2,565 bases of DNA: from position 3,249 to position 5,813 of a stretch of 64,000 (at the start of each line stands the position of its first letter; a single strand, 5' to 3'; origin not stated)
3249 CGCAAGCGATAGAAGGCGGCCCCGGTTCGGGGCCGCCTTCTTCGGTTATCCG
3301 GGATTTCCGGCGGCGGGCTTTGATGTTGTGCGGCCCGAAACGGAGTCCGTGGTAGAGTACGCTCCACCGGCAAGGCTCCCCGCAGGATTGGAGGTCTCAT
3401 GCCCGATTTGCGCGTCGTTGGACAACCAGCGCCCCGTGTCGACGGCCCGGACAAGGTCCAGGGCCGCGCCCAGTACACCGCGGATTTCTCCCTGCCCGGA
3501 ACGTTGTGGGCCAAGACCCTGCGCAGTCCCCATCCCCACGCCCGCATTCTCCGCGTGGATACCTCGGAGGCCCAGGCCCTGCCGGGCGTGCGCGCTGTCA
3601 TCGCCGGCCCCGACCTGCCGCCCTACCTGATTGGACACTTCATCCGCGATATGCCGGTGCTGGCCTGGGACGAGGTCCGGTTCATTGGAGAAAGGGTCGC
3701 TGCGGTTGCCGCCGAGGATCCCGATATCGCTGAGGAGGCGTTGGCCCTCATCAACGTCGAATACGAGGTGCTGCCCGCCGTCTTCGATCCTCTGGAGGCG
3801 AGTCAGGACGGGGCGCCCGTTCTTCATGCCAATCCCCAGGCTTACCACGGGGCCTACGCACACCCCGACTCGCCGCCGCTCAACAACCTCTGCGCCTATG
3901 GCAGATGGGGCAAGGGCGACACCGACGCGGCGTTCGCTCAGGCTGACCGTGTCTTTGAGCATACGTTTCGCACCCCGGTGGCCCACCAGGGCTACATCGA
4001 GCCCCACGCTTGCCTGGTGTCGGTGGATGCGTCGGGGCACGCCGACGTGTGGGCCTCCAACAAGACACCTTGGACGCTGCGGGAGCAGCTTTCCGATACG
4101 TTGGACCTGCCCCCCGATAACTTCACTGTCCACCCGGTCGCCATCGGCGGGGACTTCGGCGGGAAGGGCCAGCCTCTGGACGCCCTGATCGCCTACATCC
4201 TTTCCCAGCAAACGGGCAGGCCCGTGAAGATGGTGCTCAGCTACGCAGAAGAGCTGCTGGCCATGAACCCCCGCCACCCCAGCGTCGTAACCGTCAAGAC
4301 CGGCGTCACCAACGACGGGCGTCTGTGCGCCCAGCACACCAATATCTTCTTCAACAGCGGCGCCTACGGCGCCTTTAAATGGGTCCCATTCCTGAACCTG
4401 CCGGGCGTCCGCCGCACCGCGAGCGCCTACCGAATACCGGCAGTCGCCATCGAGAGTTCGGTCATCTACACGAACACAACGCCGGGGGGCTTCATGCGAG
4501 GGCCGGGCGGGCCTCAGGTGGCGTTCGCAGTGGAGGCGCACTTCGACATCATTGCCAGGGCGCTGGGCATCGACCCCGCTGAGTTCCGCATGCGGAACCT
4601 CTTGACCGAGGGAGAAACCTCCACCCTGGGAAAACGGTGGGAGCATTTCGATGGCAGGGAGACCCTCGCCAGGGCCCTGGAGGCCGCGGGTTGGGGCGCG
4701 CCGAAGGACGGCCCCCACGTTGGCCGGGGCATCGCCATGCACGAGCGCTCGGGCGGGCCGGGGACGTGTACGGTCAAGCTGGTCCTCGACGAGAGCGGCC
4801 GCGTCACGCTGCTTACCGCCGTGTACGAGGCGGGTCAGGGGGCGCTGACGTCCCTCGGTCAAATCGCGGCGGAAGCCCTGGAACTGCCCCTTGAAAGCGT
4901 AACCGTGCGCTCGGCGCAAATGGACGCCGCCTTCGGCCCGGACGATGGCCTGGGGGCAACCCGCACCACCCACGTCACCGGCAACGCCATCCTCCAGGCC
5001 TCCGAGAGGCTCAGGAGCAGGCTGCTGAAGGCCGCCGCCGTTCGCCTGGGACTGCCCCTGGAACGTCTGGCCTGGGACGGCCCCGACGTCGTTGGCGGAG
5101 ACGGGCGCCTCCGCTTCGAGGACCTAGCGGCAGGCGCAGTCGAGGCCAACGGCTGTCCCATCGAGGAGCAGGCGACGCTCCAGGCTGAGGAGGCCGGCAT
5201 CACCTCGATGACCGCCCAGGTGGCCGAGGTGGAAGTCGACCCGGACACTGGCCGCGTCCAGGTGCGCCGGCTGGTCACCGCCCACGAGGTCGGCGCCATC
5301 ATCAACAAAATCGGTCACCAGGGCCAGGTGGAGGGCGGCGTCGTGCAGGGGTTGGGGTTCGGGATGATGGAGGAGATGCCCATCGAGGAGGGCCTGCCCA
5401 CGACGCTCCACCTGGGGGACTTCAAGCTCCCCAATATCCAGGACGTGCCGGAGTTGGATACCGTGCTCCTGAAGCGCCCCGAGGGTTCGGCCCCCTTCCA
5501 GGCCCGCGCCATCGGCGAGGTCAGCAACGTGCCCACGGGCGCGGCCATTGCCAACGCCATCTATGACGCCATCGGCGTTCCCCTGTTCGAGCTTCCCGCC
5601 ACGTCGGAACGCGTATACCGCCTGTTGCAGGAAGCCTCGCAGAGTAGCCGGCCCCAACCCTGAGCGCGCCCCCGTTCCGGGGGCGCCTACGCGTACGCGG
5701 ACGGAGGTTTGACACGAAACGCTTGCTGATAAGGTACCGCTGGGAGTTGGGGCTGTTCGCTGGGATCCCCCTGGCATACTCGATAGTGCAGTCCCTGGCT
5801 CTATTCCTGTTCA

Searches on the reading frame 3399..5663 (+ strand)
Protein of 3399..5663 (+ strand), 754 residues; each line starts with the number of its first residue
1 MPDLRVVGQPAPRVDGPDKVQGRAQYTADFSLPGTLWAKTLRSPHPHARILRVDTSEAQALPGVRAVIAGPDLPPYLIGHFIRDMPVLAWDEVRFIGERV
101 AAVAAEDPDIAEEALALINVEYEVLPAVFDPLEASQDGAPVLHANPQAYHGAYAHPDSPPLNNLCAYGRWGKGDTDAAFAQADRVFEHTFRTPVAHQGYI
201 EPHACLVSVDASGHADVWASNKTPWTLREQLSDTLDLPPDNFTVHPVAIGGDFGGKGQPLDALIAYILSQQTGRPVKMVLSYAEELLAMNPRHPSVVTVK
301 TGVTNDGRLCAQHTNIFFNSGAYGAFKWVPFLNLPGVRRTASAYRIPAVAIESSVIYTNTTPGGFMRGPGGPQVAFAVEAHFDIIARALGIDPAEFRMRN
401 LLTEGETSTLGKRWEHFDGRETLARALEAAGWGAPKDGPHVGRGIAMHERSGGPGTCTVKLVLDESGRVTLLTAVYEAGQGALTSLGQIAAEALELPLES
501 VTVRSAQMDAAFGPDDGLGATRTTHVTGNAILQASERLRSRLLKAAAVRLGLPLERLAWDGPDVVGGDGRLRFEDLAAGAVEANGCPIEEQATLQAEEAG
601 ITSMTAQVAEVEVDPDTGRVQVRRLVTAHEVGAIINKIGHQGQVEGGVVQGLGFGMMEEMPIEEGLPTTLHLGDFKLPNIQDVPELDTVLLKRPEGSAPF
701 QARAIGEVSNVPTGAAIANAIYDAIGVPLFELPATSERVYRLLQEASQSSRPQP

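Call 27: search_protein_families(library=pfam, proteins=[window:3399-5663:+], max_evalue=0.00001)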
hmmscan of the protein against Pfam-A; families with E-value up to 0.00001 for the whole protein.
window:3399-5663:+ (754 aa): 3 families
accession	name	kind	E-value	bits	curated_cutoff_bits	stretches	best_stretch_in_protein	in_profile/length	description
PF02738.23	MoCoBD_1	-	3.4e-68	229.8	27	1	163-401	8-244/244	Molybdopterin cofactor-binding domain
PF20256.3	MoCoBD_2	-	3.4e-52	178.2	27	1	442-684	26-283/283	Molybdopterin cofactor-binding domain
PF01315.27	Ald_Xan_dh_C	-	3.5e-28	98.6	31.3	1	21-126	1-110/110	Aldehyde oxidase and xanthine dehydrogenase, a/b hammerhead domain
